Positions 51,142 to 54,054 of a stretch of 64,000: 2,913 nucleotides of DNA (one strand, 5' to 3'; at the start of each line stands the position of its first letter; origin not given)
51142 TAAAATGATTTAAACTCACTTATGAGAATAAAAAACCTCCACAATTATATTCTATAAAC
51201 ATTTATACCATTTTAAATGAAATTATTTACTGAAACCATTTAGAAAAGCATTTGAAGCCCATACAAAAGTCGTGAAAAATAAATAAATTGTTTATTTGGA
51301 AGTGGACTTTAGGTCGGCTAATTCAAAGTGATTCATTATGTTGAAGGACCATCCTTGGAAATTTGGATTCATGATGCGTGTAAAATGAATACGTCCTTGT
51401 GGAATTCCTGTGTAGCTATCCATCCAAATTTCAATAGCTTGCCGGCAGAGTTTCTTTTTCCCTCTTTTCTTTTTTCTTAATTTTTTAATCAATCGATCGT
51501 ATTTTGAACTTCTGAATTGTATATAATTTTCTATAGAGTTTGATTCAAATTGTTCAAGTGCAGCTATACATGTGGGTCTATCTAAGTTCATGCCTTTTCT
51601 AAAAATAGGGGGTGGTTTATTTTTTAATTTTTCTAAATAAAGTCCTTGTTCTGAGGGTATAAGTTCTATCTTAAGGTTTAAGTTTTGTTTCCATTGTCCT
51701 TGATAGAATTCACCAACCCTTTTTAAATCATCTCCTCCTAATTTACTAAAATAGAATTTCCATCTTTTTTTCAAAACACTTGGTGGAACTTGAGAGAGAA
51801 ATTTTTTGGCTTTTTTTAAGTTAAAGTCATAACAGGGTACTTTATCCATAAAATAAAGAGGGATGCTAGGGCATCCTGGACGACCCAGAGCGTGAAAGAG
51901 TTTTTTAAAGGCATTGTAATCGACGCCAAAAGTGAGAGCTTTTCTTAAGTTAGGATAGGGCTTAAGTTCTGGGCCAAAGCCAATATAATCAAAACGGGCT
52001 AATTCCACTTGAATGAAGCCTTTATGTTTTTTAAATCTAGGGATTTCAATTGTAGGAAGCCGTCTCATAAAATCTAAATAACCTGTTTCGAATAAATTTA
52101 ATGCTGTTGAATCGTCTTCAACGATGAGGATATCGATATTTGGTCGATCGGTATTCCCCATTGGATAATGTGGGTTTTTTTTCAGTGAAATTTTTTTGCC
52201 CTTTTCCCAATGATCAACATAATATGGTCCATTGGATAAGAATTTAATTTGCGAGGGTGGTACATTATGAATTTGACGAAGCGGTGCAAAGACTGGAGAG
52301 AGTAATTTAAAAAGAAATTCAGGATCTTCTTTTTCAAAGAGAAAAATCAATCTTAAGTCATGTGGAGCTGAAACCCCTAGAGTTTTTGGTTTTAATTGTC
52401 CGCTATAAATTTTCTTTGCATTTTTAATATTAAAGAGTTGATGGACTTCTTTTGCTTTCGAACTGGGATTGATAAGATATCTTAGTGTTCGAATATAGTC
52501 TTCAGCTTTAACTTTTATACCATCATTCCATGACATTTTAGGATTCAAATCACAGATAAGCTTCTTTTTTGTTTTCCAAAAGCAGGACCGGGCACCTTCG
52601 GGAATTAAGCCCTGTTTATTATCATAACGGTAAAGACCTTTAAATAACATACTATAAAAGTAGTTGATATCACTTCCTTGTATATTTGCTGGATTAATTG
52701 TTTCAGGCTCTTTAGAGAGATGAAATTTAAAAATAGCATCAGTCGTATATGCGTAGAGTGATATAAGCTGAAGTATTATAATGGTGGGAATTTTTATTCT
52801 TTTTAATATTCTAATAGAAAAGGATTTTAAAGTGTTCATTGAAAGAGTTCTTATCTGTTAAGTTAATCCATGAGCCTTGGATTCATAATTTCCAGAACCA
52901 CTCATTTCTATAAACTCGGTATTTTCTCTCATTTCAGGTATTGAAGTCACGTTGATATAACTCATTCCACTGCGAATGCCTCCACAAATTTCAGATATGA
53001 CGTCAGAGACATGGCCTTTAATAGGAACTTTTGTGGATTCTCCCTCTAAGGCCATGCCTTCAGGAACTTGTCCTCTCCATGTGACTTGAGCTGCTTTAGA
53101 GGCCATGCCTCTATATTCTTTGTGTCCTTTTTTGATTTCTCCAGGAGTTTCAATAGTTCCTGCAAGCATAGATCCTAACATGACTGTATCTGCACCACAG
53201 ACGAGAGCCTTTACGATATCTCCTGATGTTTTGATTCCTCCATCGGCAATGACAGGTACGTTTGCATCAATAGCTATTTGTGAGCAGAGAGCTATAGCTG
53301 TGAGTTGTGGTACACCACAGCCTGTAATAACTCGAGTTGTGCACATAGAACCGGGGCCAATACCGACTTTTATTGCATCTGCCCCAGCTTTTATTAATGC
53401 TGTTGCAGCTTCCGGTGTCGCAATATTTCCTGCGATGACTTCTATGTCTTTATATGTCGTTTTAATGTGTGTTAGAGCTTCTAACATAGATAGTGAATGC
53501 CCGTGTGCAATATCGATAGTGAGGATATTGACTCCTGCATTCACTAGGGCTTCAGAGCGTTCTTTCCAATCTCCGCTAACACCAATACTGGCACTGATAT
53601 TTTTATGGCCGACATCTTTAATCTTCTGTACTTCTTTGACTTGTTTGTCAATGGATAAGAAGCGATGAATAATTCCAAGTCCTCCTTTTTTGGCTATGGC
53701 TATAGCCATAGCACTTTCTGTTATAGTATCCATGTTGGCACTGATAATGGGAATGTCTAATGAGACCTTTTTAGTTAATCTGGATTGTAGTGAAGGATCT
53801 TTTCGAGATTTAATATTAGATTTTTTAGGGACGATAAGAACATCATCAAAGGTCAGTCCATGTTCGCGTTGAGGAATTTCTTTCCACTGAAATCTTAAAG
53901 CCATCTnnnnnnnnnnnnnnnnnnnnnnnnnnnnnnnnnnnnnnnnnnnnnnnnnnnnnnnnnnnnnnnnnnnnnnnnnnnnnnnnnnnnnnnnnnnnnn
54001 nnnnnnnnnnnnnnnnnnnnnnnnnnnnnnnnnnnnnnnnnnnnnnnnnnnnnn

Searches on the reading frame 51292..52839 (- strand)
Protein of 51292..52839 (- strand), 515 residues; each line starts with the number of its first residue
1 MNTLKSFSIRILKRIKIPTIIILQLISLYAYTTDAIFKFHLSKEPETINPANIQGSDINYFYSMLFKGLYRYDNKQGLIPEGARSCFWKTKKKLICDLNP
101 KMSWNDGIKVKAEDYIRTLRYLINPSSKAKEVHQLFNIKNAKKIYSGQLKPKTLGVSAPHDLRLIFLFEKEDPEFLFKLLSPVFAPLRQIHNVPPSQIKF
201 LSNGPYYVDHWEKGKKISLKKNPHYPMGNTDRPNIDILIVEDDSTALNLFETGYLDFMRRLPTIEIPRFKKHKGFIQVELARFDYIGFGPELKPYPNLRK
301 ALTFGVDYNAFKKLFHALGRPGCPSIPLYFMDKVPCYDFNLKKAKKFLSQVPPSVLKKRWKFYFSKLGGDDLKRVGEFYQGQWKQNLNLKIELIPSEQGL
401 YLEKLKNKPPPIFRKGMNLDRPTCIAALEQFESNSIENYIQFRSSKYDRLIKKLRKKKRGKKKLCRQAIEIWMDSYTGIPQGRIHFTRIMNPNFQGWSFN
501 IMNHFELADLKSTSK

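Call 8: search_protein_families(library=pfam, proteins=[window:51292-52839:-])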
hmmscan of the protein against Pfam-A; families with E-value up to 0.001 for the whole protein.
window:51292-52839:- (515 aa): 1 family
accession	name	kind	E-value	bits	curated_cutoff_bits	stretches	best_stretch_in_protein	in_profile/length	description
PF00496.27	SBP_bac_5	-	3.8e-36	125.4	32.4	1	83-435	7-364/368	Bacterial extracellular solute-binding proteins, family 5 Middle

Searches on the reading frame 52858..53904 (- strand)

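Call 8: search_protein_families(library=pfam, proteins=[window:52858-53904:-])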
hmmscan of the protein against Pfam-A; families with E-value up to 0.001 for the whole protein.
window:52858-53904:- (348 aa): 6 families
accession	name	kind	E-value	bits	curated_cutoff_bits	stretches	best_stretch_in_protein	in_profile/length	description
PF00478.31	IMPDH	-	2.2e-118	395.7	25.6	1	16-345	1-345/345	IMP dehydrogenase / GMP reductase domain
PF03060.21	NMO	-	6.5e-13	49.2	28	1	41-254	2-232/331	Nitronate monooxygenase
PF01070.24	FMN_dh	-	4.8e-09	36.2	24.9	1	153-247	218-305/350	FMN-dependent dehydrogenase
PF01645.23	Glu_synthase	-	1.3e-06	28.2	20.4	1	142-245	196-305/369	Conserved region in glutamate synthase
PF00977.27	His_biosynth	-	2.7e-06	27.5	23.6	1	201-265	59-120/228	Histidine biosynthesis protein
PF04131.20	NanE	-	0.00041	20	27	0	65-248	3-177/192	Putative N-acetylmannosamine-6-phosphate epimerase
